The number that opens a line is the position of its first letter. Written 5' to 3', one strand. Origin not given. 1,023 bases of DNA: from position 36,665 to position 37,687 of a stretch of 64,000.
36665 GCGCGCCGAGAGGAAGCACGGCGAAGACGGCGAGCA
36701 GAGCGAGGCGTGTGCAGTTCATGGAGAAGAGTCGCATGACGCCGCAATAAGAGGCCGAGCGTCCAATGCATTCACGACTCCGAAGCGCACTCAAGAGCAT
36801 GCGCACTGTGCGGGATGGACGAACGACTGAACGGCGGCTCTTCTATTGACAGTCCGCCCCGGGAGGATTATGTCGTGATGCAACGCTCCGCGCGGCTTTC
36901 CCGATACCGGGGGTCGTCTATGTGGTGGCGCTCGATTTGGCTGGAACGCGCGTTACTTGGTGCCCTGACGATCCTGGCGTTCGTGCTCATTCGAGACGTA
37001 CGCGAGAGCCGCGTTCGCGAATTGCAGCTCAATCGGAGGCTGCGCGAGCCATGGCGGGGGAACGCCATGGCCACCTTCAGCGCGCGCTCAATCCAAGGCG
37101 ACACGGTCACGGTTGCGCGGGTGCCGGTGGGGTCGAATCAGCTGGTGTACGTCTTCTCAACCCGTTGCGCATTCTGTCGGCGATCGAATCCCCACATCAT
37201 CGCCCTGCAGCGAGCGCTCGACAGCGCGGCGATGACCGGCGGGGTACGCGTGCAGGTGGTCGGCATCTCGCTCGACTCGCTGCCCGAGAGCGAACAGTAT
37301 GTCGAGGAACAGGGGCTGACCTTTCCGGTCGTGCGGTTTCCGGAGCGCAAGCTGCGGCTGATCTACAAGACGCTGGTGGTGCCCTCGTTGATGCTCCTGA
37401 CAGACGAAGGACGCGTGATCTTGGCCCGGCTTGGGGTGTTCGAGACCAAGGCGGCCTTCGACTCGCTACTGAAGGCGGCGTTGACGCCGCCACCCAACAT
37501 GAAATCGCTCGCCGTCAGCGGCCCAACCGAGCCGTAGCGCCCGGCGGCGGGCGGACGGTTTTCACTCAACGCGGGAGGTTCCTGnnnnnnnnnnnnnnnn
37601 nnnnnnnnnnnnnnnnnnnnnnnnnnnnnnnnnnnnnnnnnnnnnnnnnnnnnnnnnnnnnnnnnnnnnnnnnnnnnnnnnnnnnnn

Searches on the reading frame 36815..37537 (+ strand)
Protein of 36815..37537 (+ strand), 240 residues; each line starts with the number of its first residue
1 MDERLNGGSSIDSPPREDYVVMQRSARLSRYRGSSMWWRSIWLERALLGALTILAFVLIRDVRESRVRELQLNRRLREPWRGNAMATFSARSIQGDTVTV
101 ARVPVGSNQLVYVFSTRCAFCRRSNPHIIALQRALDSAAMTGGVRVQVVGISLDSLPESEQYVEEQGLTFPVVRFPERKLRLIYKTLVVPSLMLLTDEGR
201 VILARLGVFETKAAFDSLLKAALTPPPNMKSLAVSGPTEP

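Call 7: search_protein_families(library=pfam, proteins=[window:36815-37537:+], max_evalue=0.1)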
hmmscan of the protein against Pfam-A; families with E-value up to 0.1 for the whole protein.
window:36815-37537:+ (240 aa): 3 families
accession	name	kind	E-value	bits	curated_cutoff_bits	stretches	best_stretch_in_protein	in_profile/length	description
PF00578.27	AhpC-TSA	-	1.9e-08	34.7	26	1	82-201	2-121/124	AhpC/TSA family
PF13905.12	Thioredoxin_8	-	0.00017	22.3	27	1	110-201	5-94/94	Thioredoxin-like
PF08534.16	Redoxin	-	0.0031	17.7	26.6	1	84-212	5-141/148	Redoxin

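Call 8: search_protein_families(library=ncbifam, proteins=[window:36815-37537:+], max_evalue=0.1)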
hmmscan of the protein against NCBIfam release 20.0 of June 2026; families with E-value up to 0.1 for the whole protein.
window:36815-37537:+ (240 aa): 4 families
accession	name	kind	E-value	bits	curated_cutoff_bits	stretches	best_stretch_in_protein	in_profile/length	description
NF041202.1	StoA_CxxC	exception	3.6e-07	30.2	210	1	83-207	31-150/163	endospore biogenesis thiol-disulfide oxidoreductase StoA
NF002854.0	PRK03147.1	subfamily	1.3e-05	25.1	170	1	82-209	39-160/176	thiol-disulfide oxidoreductase ResA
NF047696.1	ThlDiSintTplARhiz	equivalog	0.0034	17.2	230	1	87-155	79-140/219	thiol:disulfide interchange protein TlpA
NF040769.1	SelL_rel_redox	subfamily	0.075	12.7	120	0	110-180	29-94/173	SelL-related redox protein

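Call 76: search_solved_structures(query=window:36920-37534:+, max_evalue=0.001, show_alignments=2)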
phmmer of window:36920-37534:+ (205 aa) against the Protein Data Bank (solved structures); distinct sequences matched with E-value up to 0.001: 3.
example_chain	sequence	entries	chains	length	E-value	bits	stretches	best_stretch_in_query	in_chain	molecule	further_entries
3erw_A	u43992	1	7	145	3e-05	27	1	50-174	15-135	Sporulation thiol-disulfide oxidoreductase A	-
3or5_A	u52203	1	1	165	7.5e-05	25.7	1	51-189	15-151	Thiol:disulfide interchange protein, thioredoxin family protein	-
3kcm_A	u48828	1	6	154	0.00022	24.2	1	50-175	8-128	Thioredoxin family protein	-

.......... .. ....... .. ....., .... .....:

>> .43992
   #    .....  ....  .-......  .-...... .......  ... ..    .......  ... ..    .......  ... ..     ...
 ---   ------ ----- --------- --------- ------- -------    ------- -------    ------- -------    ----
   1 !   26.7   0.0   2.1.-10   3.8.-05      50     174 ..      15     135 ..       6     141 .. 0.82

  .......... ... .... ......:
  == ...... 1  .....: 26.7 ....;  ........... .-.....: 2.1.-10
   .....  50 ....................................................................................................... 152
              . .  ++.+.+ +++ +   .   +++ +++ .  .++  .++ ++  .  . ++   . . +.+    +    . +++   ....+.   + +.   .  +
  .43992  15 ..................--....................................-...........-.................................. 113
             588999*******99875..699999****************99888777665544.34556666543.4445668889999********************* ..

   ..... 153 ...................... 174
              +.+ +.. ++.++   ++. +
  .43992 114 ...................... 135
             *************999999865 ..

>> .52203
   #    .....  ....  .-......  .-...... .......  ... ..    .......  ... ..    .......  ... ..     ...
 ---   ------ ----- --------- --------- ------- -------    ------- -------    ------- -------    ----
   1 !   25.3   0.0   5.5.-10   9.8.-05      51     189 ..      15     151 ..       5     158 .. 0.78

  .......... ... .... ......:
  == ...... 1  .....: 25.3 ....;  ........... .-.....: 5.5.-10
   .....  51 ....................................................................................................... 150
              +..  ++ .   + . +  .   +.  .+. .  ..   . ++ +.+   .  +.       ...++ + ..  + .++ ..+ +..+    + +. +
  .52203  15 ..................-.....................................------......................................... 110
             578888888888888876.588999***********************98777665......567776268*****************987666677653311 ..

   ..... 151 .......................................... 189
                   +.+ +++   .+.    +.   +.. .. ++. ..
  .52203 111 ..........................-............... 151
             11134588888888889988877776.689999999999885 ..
